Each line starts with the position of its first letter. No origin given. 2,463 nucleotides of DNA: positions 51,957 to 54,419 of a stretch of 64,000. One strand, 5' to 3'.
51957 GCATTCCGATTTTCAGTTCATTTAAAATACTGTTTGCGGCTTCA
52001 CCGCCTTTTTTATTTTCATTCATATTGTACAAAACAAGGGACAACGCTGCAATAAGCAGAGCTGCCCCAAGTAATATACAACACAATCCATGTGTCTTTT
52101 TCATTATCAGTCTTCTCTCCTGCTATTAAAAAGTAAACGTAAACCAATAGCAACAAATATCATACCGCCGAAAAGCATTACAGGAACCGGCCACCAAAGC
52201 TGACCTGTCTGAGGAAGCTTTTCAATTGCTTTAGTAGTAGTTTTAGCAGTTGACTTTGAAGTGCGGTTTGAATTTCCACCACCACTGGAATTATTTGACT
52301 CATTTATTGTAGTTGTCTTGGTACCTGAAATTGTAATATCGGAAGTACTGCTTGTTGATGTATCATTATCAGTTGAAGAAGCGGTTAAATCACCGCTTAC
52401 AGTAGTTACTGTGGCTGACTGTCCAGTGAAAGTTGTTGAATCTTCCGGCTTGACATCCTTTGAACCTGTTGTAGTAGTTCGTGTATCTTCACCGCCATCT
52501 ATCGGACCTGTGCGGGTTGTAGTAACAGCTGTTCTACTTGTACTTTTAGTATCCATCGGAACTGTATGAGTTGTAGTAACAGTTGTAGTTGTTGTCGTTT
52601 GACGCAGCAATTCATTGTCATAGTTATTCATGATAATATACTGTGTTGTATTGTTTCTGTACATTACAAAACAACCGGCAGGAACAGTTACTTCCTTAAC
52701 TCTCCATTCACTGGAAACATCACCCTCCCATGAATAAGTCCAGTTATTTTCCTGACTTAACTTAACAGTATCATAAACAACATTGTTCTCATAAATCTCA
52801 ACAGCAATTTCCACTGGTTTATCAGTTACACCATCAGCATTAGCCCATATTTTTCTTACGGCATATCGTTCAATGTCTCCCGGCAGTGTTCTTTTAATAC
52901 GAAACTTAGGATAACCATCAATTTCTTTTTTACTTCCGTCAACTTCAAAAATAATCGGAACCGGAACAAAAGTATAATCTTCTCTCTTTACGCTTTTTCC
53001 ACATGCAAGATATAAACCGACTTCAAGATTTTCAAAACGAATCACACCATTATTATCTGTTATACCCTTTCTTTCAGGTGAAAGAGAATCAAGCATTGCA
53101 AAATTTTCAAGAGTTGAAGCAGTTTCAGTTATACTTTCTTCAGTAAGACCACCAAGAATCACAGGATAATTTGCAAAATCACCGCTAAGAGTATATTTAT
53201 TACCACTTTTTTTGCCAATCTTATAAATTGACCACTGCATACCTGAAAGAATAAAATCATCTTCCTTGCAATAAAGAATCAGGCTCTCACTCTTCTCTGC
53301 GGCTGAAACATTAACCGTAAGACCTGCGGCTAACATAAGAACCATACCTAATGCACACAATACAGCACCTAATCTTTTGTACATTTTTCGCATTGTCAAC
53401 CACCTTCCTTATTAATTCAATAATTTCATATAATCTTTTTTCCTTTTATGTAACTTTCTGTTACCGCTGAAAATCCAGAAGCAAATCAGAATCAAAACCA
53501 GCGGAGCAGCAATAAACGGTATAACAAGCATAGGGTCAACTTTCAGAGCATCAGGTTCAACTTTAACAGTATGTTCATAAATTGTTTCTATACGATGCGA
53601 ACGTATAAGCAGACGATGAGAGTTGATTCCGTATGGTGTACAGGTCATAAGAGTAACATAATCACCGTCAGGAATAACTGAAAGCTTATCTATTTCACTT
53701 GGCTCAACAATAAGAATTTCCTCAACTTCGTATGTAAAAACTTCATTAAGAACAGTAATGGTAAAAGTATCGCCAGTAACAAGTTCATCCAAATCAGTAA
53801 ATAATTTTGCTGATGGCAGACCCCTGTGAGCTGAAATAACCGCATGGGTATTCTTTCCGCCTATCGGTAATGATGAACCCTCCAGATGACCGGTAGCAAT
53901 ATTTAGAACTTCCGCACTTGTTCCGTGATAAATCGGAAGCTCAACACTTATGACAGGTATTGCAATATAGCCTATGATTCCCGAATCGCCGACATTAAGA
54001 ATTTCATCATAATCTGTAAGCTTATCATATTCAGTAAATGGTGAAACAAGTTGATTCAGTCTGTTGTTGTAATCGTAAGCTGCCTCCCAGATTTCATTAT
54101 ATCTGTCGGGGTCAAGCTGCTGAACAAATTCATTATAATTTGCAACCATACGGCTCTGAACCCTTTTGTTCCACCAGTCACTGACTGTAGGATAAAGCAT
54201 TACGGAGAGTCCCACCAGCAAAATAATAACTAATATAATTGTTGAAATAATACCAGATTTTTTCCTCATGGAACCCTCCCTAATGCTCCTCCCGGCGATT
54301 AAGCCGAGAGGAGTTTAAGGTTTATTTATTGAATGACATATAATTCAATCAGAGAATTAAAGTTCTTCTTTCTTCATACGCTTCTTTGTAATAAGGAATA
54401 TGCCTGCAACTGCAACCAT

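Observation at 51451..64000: FCT-type sortase-assembled pilus island in a cellulosome-bearing clostridial genome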

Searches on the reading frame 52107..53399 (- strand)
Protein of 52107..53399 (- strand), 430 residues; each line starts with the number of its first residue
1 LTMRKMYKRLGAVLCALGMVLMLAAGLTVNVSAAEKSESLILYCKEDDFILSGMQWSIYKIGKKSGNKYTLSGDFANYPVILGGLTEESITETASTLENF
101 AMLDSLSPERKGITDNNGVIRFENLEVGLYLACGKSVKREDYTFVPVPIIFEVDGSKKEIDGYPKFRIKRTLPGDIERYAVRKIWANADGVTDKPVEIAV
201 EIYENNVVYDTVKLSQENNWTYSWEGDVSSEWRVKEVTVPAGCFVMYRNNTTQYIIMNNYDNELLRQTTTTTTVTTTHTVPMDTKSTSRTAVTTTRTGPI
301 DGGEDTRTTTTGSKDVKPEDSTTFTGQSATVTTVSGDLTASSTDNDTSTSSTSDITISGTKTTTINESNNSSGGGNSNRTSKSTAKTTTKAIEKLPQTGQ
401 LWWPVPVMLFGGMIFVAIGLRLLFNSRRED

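Call 3: search_protein_families(library=pfam, proteins=[window:52107-53399:-], max_evalue=0.01)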
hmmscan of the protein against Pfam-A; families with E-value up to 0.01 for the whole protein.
window:52107-53399:- (430 aa): 1 family
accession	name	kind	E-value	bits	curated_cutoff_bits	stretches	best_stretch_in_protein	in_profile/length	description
PF05738.19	Cna_B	-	3.8e-07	30.9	22.3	1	180-258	2-86/87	Cna protein B-type domain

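Call 5: search_protein_families(library=ncbifam, proteins=[window:52107-53399:-], max_evalue=0.01)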
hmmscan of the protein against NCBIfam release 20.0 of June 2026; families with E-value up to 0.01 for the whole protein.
window:52107-53399:- (430 aa): 1 family
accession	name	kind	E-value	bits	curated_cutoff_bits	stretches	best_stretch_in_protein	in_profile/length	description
NF053819.1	EF0750_LPXTG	subfamily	0.00011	22.6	47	1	343-428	27-104/105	EF2685/EF0750 family sortase-dependent surface protein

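Call 46: search_solved_structures(query=A3, max_evalue=1, show_alignments=2)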
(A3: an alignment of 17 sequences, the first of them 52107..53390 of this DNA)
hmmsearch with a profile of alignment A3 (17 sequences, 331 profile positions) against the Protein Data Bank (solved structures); distinct sequences matched with E-value up to 1: 9.
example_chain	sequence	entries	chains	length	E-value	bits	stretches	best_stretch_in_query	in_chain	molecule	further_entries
1d2p_A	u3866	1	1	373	4.6e-46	160.6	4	177-267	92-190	COLLAGEN ADHESIN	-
1d2o_A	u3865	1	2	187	1.2e-23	86.9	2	171-263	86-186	COLLAGEN ADHESIN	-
4hss_A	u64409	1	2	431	1.8e-05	27.2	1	100-175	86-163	Putative fimbrial subunit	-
3phs_A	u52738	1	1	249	8.4e-05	24.9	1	102-189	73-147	Cell wall surface anchor family protein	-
3hr6_A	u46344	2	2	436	9.2e-05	24.8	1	101-173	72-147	Putative surface-anchored fimbrial subunit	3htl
9uvr_A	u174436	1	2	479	0.00014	24.2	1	177-303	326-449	Surface protein, putative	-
7k7f_A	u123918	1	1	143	0.00029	23.2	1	101-168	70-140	Putative surface-anchored fimbrial subunit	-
7woi_A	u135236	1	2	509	0.0044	19.3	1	110-176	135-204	Spa2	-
8wxd_A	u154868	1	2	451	0.0088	18.3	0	177-302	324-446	Surface protein, putative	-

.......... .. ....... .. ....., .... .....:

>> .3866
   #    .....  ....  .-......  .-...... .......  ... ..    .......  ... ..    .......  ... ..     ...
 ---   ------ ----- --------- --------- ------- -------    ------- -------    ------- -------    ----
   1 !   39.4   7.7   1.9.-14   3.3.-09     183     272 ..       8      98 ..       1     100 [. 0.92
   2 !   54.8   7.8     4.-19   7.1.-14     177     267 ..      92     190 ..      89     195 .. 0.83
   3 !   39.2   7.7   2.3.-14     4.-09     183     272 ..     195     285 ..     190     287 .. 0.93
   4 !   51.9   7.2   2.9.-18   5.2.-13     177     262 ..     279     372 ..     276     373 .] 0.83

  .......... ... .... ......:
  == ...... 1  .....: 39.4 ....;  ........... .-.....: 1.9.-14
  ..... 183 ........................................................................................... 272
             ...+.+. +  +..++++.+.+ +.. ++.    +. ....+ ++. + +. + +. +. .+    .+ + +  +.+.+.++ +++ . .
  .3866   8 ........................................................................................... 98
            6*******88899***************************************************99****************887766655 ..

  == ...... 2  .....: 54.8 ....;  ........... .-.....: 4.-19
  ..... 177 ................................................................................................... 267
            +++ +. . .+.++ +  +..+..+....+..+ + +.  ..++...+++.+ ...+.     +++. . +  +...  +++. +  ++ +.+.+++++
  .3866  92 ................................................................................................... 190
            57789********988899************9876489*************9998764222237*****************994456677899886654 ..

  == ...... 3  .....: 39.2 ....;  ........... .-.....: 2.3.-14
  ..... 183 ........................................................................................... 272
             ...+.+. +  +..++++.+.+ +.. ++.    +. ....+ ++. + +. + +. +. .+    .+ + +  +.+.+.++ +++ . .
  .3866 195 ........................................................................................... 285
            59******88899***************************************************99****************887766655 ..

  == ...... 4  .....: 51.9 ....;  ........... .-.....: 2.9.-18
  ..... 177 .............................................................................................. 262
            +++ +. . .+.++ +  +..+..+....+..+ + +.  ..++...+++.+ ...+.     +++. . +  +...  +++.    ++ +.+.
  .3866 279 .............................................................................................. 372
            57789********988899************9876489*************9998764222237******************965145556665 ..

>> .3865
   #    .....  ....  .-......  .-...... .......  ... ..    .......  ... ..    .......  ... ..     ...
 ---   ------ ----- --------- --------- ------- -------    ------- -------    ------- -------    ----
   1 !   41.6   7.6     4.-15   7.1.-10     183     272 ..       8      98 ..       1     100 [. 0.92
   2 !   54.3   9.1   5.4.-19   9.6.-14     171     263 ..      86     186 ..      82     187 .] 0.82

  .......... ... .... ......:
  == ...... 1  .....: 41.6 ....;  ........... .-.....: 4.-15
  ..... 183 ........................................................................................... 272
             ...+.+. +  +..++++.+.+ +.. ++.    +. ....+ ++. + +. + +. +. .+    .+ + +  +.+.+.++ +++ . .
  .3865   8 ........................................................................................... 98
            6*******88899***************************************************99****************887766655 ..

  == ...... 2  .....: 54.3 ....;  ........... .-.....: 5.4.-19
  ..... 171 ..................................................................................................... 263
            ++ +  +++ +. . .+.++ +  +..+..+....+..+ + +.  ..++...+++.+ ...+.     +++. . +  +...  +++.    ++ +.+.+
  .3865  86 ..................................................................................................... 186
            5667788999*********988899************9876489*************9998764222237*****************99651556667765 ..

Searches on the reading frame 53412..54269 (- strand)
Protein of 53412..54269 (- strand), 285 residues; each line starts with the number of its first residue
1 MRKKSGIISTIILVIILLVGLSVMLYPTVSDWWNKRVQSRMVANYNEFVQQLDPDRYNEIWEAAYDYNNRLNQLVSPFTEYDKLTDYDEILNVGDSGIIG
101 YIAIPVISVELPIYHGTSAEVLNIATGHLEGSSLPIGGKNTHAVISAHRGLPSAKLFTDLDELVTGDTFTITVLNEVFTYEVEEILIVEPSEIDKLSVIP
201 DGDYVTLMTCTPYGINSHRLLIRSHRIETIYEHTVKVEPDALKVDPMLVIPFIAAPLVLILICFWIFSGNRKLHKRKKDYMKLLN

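Call 3: search_protein_families(library=pfam, proteins=[window:53412-54269:-], max_evalue=0.01)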
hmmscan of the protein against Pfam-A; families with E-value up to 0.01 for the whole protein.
window:53412-54269:- (285 aa): 1 family
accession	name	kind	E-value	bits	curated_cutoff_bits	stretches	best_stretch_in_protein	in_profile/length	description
PF04203.18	Sortase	-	2.2e-22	79.6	26.6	1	102-226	1-124/125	Sortase domain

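Call 5: search_protein_families(library=ncbifam, proteins=[window:53412-54269:-], max_evalue=0.01)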
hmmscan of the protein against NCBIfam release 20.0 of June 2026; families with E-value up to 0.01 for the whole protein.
window:53412-54269:- (285 aa): 7 families
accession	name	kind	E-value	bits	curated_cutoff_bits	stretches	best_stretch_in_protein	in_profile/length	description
NF033745.1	class_C_sortase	subfamily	2.6e-81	272.5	160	1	14-226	2-220/220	class C sortase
TIGR01076.1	sortase_fam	subfamily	1.7e-47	160.6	39.35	1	100-230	1-131/136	sortase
NF058671.1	sortase_SrtD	exception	5.8e-21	75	140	1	14-213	3-171/187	class D sortase, LPxTATN-specific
NF033746.1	class_D_sortase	subfamily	2.6e-18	66.1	165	1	98-214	9-121/135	class D sortase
NF033747.1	class_E_sortase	subfamily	4.1e-17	62.7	160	1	15-224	7-203/211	class E sortase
TIGR03784.1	marine_sortase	equivalog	2.3e-08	33.8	158.25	1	95-215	47-161/174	class GN sortase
NF047909.1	CellAnchorMapZStrp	equivalog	0.0055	15.6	700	1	2-86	161-244/474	cell division site-positioning protein MapZ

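Call 6: find_encoding_contigs(protein=window:53412-54269:-, flank=10000, max_places=6)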
Protein window:53412-54269:- (285 aa): 21 contigs read that carry it; 6 places shown.
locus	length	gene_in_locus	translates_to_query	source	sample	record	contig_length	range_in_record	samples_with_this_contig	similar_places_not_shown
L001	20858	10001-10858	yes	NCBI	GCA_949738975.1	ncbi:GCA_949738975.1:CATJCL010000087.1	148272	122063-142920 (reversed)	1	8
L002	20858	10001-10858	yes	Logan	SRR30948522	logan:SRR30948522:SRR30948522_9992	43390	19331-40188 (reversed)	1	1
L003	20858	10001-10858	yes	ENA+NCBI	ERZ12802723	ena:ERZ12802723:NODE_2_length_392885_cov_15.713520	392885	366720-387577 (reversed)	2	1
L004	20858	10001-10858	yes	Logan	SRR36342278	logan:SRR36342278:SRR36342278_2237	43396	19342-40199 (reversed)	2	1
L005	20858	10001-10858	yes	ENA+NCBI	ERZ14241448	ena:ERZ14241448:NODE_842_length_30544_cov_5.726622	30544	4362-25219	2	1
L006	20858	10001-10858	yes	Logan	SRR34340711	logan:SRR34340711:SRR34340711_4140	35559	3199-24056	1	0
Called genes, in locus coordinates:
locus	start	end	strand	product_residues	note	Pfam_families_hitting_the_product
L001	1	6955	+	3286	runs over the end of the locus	PF05738:Cna_B, PF13472:Lipase_GDSL_2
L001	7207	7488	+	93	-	-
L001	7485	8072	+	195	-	PF00717:Peptidase_S24, PF10502:Peptidase_S26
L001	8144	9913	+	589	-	PF17802:SpaA, PF00746:Gram_pos_anchor (weak)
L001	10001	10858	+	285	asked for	PF04203:Sortase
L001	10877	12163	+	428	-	PF05738:Cna_B (weak)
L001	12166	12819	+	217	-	PF04203:Sortase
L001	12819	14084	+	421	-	PF13229:Beta_helix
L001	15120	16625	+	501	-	PF02254:TrkA_N (faint), PF01073:3Beta_HSD (weak), PF01370:Epimerase, PF02719:Polysacc_synt_2, PF04321:RmlD_sub_bind, PF07993:NAD_binding_4 (faint), PF16363:GDP_Man_Dehyd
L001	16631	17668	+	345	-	PF00106:adh_short (weak), PF01073:3Beta_HSD, PF01370:Epimerase, PF02719:Polysacc_synt_2, PF04321:RmlD_sub_bind, PF08659:KR (weak), PF16363:GDP_Man_Dehyd, PF13460:NAD_binding_10 (weak), +1 more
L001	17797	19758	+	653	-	PF00270:DEAD (faint), PF04851:ResIII, PF17757:UvrB_inter, PF27431:UvrB_3rd, PF00271:Helicase_C, PF12344:UvrB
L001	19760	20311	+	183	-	PF08719:NADAR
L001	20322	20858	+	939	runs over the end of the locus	PF00005:ABC_tran (faint), PF02463:SMC_N (faint), PF03193:RsgA_GTPase (faint), PF13175:AAA_15 (faint), PF13191:AAA_16 (faint), PF13304:AAA_21 (faint), PF17760:UvrA_inter, PF17755:UvrA_DNA-bind, +2 more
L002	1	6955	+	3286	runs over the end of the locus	PF05738:Cna_B, PF13472:Lipase_GDSL_2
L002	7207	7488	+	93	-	-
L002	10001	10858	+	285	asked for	PF04203:Sortase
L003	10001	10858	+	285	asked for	PF04203:Sortase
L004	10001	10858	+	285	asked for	PF04203:Sortase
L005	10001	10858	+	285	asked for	PF04203:Sortase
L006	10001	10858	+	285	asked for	PF04203:Sortase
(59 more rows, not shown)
